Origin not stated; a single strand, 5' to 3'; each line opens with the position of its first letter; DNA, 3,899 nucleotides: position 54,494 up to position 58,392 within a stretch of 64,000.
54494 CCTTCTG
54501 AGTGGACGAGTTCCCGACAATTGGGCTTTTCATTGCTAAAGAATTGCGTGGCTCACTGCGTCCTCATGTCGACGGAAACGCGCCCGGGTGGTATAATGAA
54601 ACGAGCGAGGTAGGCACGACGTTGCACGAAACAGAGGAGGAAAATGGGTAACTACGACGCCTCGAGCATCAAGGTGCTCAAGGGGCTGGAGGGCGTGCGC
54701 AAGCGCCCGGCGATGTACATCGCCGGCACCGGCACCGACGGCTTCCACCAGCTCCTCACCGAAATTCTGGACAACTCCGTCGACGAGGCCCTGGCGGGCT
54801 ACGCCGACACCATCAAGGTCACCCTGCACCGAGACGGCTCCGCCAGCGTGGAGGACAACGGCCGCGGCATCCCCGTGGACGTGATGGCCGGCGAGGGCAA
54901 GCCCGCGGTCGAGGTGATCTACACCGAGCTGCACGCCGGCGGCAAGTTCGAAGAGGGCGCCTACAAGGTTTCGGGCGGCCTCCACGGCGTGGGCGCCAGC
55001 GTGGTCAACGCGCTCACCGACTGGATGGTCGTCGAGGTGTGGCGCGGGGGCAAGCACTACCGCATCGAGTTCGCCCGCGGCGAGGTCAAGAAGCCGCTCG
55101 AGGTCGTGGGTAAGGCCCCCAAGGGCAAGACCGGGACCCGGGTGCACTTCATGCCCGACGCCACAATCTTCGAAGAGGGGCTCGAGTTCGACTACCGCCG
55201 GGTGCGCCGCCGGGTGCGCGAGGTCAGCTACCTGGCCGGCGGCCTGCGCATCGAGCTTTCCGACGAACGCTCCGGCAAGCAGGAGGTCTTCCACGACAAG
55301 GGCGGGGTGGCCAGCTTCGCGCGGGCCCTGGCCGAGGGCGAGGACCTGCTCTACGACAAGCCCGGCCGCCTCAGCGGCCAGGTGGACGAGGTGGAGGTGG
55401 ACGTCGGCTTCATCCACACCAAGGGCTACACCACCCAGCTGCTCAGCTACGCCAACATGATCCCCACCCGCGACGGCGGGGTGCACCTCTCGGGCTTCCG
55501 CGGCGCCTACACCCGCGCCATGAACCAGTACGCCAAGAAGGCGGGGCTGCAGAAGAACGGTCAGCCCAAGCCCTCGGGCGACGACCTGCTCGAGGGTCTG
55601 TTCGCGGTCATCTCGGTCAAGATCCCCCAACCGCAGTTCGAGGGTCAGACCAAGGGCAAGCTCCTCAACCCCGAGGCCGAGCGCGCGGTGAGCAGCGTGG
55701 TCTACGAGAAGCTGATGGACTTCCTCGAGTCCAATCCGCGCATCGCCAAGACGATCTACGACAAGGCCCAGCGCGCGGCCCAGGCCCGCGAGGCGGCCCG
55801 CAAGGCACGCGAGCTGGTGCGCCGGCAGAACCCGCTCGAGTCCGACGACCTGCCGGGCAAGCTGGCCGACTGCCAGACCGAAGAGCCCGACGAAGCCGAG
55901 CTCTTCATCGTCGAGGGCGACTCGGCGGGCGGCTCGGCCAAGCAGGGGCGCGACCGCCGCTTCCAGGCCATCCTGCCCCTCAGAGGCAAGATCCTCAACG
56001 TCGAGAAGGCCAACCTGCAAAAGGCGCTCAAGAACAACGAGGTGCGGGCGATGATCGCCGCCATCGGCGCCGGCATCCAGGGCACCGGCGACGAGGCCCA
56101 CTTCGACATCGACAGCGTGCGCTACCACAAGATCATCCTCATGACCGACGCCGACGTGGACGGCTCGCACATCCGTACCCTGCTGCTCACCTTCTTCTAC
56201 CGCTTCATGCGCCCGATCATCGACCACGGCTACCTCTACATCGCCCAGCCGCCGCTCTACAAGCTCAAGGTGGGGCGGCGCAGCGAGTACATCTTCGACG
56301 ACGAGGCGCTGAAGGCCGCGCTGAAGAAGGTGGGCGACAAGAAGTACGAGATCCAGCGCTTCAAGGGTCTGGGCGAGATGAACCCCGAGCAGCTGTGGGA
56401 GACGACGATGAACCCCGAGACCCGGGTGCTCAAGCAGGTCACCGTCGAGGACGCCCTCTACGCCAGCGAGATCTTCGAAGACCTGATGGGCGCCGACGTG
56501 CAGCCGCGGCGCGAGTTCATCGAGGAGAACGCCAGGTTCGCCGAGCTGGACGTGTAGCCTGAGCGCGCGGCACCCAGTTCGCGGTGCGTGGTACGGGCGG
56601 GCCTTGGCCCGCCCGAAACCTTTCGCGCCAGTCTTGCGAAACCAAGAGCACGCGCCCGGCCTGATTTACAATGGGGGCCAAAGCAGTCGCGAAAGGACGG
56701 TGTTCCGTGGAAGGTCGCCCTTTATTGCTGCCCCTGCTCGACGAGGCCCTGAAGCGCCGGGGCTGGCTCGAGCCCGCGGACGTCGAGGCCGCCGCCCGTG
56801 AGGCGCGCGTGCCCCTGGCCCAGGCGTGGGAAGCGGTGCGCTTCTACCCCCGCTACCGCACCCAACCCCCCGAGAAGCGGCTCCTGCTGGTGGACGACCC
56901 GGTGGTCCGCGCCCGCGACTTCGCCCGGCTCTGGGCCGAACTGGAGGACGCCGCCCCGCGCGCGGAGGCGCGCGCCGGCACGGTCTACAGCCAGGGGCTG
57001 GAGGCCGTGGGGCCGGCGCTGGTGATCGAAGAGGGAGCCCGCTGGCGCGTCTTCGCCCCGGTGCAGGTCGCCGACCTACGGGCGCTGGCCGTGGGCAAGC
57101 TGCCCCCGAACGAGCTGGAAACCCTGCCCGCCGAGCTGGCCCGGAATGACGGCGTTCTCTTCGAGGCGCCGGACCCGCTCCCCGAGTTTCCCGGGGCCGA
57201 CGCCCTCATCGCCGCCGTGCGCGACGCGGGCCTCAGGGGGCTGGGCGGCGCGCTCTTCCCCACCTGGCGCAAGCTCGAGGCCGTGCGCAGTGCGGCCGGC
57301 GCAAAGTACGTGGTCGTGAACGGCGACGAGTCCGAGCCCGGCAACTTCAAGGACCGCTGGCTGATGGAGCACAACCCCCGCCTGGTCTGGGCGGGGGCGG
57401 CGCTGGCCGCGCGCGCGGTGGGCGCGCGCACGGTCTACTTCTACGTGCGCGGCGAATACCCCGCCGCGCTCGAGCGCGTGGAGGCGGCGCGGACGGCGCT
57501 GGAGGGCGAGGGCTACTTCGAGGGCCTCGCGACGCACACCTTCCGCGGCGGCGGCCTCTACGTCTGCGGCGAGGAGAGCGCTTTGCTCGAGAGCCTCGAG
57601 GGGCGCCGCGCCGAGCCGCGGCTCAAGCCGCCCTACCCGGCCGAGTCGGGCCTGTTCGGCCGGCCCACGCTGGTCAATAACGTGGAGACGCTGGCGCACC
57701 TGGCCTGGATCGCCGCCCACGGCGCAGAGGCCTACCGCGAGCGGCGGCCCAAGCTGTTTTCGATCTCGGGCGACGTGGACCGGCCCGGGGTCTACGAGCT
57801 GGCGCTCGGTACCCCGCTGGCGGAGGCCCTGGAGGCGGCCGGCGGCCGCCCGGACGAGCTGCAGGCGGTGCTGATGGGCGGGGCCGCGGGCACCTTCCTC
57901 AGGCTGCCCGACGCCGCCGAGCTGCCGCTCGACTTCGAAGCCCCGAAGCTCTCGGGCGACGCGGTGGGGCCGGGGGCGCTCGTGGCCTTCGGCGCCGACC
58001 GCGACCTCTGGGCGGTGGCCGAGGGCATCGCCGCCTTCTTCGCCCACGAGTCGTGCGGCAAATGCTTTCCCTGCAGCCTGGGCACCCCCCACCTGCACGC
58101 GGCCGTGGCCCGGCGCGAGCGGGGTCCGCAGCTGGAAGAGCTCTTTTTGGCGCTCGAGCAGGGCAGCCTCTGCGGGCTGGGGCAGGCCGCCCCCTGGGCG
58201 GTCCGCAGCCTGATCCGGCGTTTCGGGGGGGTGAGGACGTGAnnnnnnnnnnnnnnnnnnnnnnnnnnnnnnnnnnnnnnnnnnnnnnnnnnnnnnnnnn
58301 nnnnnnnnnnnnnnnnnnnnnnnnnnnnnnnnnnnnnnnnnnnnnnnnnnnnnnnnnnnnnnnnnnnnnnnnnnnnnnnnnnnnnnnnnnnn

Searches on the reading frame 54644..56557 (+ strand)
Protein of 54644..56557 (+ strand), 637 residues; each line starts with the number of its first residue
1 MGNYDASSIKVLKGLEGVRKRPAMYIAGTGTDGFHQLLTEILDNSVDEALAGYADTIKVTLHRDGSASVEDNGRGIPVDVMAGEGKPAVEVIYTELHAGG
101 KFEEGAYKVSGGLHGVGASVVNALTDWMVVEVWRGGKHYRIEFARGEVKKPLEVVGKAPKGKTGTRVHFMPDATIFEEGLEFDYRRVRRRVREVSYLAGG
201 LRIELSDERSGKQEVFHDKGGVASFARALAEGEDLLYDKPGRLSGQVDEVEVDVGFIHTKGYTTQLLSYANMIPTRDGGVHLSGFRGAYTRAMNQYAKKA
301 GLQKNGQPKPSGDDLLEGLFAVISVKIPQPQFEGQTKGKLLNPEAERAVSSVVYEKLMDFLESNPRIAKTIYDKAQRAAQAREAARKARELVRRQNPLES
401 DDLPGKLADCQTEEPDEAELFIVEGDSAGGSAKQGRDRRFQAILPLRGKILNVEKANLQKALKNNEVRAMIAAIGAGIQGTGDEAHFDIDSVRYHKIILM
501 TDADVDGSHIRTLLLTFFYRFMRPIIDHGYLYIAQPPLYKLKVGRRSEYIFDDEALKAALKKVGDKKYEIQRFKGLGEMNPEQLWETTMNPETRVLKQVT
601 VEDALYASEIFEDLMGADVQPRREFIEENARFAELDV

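Call 38: search_protein_families(library=pfam, proteins=[window:54644-56557:+], max_evalue=0.00001)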
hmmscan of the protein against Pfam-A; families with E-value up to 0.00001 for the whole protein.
window:54644-56557:+ (637 aa): 4 families
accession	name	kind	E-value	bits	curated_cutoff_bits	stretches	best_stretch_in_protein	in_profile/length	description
PF00204.31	DNA_gyraseB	-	8.3e-53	178.8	27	1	221-390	1-172/173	DNA gyrase B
PF00986.26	DNA_gyraseB_C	-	2.3e-31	108.2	29.8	1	566-627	2-63/63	DNA gyrase B subunit, carboxyl terminus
PF01751.28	Toprim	-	4.7e-19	68.8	23.1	1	419-534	1-94/96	Toprim domain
PF02518.31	HATPase_c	-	5.4e-16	59.5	26.4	1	32-171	4-107/111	Histidine kinase-, DNA gyrase B-, and HSP90-like ATPase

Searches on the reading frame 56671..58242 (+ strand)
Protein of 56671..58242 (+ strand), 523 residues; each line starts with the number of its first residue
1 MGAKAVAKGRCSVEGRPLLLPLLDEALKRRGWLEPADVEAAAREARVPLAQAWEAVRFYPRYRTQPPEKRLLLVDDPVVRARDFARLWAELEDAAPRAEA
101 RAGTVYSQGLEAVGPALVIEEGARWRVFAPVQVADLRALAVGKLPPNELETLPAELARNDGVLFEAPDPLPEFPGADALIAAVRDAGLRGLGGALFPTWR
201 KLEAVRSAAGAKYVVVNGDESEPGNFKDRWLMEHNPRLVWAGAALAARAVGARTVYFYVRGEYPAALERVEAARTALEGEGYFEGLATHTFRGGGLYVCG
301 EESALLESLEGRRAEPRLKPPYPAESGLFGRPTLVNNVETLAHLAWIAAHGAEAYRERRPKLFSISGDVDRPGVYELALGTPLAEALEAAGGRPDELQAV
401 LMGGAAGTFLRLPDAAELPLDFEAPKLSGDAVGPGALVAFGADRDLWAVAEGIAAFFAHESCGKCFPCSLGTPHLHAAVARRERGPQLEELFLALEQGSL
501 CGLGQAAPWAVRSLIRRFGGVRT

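Call 38: search_protein_families(library=pfam, proteins=[window:56671-58242:+], max_evalue=0.00001)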
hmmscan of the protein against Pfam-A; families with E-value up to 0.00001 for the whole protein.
window:56671-58242:+ (523 aa): 4 families
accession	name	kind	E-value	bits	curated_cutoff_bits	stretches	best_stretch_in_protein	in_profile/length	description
PF01512.22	Complex1_51K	-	9e-41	139.7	31.2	1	183-344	1-148/150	Nuo51 FMN-binding domain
PF10589.14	NADH_4Fe-4S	-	4.9e-17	62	23.5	1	449-518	2-78/85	NADH-ubiquinone oxidoreductase-F iron-sulfur binding region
PF10531.15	SLBB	-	7.6e-10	38.9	27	1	363-398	2-37/55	SLBB domain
PF22461.2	SLBB_2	-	3.3e-06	27.5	27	1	361-413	1-58/79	SLBB domain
